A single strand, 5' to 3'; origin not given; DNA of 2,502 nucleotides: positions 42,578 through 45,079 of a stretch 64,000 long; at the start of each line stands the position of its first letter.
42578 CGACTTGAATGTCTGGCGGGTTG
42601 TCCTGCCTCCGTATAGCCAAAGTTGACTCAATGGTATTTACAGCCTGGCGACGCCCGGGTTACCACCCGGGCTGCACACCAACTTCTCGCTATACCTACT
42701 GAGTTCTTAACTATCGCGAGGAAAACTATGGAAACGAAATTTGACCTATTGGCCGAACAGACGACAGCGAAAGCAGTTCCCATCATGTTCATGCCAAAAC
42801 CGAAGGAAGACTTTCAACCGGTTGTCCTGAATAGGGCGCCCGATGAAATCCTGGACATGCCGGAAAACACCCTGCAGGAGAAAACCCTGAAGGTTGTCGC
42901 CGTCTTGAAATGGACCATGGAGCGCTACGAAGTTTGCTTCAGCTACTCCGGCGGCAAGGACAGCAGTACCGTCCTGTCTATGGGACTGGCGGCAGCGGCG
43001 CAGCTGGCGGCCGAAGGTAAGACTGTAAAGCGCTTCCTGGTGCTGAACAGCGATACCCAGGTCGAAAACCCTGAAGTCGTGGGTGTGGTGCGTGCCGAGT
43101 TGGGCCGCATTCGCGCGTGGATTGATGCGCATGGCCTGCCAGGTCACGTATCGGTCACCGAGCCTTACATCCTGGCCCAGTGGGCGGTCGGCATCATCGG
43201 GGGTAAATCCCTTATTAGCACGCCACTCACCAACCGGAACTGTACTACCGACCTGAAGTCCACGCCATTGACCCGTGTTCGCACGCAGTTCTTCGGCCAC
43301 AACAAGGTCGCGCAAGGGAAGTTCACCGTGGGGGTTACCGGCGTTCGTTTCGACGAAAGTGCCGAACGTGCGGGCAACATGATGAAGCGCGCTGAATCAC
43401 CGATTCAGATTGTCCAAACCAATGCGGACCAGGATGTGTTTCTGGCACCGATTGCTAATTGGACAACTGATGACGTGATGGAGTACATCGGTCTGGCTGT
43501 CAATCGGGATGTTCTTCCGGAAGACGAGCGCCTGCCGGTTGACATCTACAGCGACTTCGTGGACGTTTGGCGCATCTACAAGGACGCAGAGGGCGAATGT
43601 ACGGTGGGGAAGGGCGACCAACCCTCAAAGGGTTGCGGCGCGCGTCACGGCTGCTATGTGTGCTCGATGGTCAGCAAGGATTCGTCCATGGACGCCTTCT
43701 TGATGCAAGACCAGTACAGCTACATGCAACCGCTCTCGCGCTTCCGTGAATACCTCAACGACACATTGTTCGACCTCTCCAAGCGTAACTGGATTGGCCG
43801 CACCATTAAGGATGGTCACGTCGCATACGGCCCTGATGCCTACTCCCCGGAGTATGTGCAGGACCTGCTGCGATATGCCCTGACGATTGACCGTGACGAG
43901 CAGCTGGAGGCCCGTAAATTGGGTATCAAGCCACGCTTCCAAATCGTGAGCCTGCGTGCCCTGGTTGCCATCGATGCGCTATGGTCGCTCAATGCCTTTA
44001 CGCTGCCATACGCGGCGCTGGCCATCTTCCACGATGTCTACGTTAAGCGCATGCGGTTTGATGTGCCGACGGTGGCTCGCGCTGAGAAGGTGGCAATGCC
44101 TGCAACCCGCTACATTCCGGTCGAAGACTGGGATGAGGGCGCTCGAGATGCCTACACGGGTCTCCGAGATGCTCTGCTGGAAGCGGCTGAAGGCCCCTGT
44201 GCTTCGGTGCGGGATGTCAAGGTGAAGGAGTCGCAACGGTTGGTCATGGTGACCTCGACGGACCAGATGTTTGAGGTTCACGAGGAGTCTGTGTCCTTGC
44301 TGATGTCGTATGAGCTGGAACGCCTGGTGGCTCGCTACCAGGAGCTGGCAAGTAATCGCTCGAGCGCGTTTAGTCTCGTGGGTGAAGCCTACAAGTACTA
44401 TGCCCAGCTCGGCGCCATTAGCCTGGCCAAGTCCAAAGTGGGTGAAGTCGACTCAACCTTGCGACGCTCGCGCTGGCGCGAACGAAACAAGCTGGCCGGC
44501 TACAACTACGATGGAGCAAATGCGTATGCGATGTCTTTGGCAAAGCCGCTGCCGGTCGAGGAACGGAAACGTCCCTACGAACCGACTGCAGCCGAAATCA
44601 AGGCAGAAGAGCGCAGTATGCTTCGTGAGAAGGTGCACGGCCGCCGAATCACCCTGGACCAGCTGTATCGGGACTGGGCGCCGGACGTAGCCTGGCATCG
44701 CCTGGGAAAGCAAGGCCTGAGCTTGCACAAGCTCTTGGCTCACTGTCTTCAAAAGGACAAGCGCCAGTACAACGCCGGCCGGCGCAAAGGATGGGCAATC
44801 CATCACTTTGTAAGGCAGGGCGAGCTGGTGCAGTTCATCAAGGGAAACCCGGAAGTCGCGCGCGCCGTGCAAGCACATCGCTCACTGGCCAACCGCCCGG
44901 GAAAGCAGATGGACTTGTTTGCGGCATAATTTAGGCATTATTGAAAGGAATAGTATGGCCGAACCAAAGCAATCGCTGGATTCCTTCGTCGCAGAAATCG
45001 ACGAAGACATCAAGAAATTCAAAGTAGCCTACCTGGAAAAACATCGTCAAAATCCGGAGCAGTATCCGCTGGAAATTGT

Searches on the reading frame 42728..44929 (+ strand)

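Call 12: search_protein_families(library=pfam, proteins=[window:42728-44929:+])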
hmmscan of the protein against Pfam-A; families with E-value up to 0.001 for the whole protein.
window:42728-44929:+ (733 aa): 1 family
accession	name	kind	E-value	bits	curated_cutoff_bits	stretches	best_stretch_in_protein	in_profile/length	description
PF01507.26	PAPS_reduct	-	3.2e-06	27.7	22.5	1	69-255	2-150/175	Phosphoadenosine phosphosulfate reductase domain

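Call 13: search_protein_families(library=phrogs, proteins=[window:42728-44929:+])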
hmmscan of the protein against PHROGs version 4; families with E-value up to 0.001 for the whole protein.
window:42728-44929:+ (733 aa): 3 families
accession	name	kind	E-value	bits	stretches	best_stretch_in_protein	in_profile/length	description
phrog_424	-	moron, auxiliary metabolic gene and host takeover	3.4e-16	60.3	1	43-254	141-315/460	phosphoadenosine phosphosulfate reductase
phrog_2302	-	moron, auxiliary metabolic gene and host takeover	3.9e-10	40.2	1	198-254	160-213/381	phosphoadenosine phosphosulfate reductase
phrog_12882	-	moron, auxiliary metabolic gene and host takeover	1.7e-09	38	1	300-408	247-358/404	phosphoadenosine phosphosulfate reductase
